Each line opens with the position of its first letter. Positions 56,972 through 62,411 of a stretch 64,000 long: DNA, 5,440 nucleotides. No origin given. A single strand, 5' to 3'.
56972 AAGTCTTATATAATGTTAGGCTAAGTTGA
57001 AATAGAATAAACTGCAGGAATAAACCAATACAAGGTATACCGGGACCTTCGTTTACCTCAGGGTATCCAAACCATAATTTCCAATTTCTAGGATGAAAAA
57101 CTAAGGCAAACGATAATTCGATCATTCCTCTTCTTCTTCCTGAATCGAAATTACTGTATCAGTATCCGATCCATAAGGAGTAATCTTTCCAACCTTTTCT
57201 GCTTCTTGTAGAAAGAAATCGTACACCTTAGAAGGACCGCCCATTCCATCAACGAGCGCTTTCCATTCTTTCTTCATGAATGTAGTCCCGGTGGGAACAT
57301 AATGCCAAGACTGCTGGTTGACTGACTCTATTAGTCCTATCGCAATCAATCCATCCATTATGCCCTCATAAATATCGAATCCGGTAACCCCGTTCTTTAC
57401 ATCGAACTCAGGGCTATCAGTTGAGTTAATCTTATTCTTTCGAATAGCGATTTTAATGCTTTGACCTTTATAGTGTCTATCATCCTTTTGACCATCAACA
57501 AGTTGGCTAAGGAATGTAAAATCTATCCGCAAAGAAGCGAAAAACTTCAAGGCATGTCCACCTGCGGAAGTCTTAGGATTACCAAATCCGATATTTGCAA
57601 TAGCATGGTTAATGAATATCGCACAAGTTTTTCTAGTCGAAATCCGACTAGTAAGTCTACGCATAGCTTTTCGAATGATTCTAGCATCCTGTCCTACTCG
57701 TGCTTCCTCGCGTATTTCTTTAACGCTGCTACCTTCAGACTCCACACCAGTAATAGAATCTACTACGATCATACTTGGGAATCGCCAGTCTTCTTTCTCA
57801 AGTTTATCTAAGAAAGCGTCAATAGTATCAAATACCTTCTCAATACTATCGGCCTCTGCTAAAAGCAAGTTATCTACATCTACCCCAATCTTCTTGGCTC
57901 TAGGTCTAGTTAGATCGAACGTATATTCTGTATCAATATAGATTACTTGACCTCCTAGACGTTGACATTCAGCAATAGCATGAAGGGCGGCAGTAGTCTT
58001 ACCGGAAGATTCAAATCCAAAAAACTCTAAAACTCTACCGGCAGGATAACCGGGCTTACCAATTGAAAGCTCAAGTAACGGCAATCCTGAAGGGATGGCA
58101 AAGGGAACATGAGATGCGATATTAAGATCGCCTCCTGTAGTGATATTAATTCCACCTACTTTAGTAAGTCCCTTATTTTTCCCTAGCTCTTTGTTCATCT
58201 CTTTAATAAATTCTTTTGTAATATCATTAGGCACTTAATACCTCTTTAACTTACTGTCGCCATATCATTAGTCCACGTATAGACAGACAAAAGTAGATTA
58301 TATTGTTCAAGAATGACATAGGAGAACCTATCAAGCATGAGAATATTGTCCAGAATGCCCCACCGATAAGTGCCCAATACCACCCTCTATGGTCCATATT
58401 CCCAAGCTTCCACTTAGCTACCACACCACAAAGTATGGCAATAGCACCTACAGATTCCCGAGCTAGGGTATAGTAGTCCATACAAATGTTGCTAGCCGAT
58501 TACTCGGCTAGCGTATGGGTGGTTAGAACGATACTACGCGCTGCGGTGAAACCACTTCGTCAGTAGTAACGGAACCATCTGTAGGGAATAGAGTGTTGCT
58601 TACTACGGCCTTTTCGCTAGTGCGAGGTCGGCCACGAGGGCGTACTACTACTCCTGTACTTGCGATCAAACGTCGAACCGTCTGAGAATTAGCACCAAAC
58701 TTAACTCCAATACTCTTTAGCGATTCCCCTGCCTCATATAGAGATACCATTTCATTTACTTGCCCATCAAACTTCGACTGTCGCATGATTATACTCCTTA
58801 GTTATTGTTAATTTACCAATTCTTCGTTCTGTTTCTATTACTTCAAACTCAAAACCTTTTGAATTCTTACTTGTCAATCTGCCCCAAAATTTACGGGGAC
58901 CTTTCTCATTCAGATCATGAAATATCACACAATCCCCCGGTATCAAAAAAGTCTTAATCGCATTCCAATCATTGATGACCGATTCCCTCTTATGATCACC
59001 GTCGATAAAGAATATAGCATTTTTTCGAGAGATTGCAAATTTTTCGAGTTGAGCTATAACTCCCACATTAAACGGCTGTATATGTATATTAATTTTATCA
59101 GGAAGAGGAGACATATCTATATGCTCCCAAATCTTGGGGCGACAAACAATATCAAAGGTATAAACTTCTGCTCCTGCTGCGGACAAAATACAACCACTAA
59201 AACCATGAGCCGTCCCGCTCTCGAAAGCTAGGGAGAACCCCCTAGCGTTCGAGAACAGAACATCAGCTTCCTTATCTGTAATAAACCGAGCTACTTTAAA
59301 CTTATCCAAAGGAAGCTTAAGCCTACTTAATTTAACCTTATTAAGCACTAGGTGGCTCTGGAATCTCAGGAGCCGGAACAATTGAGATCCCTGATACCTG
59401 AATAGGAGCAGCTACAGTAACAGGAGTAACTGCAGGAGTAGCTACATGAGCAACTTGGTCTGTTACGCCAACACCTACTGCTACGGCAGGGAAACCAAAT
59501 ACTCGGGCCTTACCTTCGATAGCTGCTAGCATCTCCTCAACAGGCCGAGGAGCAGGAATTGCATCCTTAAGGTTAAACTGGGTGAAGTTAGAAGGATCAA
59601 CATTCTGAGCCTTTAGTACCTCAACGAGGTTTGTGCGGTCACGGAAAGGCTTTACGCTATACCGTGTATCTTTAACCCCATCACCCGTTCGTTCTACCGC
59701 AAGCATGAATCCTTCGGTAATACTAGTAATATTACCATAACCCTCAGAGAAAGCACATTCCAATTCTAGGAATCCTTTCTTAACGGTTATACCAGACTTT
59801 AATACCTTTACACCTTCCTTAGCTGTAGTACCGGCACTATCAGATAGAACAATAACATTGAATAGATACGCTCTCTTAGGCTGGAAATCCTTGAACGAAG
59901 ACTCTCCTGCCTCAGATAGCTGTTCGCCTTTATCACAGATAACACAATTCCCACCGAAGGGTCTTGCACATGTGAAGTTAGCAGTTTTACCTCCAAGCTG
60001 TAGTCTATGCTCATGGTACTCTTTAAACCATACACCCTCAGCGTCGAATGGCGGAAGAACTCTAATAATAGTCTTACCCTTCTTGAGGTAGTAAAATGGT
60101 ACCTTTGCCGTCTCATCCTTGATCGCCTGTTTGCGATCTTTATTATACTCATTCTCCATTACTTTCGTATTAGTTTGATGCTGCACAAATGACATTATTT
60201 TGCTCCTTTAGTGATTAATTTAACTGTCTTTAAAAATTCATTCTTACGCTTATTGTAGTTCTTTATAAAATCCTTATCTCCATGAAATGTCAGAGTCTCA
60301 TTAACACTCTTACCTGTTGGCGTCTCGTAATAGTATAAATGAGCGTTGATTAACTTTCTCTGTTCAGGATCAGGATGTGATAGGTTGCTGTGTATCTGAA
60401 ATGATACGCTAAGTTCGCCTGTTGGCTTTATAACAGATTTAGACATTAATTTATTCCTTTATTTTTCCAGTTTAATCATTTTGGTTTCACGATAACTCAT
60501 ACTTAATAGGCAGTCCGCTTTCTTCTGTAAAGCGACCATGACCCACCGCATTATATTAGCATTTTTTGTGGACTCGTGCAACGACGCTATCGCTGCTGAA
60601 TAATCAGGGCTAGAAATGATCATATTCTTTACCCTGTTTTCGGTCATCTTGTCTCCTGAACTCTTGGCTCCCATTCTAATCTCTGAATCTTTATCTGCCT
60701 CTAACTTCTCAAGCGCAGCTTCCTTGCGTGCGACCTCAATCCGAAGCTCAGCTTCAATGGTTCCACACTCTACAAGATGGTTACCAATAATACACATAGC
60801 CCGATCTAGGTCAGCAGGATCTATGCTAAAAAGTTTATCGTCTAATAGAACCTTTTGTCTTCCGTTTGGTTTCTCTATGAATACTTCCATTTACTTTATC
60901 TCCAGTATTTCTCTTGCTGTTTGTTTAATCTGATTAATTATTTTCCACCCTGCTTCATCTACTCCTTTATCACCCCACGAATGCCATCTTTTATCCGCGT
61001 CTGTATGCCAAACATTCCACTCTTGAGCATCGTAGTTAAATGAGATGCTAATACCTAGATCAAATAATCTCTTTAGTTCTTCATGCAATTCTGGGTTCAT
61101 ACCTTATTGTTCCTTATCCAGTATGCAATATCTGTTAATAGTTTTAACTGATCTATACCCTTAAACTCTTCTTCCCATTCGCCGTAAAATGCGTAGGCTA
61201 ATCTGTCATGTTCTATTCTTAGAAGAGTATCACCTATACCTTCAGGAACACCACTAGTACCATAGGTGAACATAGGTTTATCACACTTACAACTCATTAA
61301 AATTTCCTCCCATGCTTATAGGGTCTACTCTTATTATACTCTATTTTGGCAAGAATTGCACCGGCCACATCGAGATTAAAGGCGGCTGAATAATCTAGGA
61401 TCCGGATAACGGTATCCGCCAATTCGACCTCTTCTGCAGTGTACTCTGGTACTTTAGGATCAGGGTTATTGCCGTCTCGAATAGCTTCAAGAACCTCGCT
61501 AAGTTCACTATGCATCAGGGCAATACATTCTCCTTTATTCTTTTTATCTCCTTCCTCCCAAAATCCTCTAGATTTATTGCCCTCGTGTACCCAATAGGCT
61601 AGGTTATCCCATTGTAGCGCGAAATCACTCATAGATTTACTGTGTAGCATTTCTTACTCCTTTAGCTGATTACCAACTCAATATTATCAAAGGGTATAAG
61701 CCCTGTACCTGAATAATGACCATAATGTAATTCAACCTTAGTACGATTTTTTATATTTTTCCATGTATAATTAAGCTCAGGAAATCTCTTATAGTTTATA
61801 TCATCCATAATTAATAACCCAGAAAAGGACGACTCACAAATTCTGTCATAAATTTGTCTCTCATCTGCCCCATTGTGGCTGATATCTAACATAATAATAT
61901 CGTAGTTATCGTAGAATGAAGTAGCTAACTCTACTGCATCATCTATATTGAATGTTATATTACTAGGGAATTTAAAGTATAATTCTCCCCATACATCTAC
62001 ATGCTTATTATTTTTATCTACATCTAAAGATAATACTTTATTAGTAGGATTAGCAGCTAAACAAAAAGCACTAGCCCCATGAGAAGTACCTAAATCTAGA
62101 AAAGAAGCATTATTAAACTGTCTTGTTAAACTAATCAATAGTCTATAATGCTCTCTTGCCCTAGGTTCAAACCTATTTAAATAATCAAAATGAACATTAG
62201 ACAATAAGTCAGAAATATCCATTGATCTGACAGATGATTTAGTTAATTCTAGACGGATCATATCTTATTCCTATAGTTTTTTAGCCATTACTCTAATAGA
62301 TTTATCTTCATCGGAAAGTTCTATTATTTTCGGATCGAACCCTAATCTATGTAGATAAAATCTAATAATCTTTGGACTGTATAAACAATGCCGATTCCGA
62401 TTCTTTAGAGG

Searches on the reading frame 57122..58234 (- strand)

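Call 16: search_protein_families(library=pfam, proteins=[window:57122-58234:-], max_evalue=0.01)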
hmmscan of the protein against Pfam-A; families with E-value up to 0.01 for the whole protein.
window:57122-58234:- (370 aa): 5 families
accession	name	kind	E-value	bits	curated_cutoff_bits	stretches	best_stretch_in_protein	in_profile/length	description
PF00154.27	RecA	-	1.3e-48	166.1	27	1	46-271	32-246/262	recA bacterial DNA recombination protein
PF06745.19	ATPase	-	8.8e-08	32.2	26.6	1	48-211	2-164/231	KaiC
PF13481.12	AAA_25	-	6.5e-06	26.3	27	1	63-185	30-174/195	AAA domain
PF08423.17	Rad51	-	0.00016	21.5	22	1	62-237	22-207/244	Rad51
PF01637.24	ATPase_2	-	0.0042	17.3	33.2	1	72-161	26-119/225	ATPase domain predominantly from Archaea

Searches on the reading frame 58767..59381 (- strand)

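Call 16: search_protein_families(library=pfam, proteins=[window:58767-59381:-], max_evalue=0.01)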
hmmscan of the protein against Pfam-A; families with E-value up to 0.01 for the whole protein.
window:58767-59381:- (204 aa): 2 families
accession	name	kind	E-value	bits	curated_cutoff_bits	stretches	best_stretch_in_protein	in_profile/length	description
PF13578.12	Methyltransf_24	-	3.5e-10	41.1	26.3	1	54-156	2-104/105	Methyltransferase domain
PF04989.18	RMNT_CmcI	-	1.8e-06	28.3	23.2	1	50-158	34-149/206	Rhamnosyl O-methyltransferase/CmcI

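Call 74: search_protein_families(library=phrogs, proteins=[window:58767-59381:-], max_evalue=0.001)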
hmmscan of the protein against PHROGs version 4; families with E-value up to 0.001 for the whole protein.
window:58767-59381:- (204 aa): 0 families

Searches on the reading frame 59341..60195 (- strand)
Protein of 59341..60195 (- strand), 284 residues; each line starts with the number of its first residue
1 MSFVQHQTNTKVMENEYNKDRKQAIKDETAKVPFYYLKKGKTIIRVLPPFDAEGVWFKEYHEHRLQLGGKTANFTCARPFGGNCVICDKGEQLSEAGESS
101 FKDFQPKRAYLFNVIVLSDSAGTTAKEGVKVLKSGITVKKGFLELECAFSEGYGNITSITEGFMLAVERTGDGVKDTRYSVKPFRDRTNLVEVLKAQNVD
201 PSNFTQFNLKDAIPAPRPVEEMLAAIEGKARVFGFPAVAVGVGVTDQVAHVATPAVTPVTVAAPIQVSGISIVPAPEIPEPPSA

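Call 16: search_protein_families(library=pfam, proteins=[window:59341-60195:-], max_evalue=0.01)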
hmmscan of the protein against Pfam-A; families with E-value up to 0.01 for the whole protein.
window:59341-60195:- (284 aa): 1 family
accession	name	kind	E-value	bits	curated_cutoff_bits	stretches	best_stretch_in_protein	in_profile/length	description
PF08804.16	gp32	-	2.2e-11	44.6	26.8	1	38-206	1-190/208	gp32 DNA binding protein like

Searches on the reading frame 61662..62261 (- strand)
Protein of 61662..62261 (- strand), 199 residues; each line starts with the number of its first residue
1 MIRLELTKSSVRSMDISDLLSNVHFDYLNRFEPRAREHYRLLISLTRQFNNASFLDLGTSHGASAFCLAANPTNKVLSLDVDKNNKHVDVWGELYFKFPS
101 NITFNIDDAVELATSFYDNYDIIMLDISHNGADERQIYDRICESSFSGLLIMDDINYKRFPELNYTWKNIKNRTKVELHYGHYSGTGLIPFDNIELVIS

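Call 16: search_protein_families(library=pfam, proteins=[window:61662-62261:-], max_evalue=0.01)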
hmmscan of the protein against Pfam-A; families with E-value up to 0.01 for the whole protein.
window:61662-62261:- (199 aa): 2 families
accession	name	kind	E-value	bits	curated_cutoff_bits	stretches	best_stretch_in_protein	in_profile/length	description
PF13847.12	Methyltransf_31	-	4.6e-05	23.6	27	1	51-161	4-119/145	Methyltransferase domain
PF13578.12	Methyltransf_24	-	0.00015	23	26.3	1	56-154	2-104/105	Methyltransferase domain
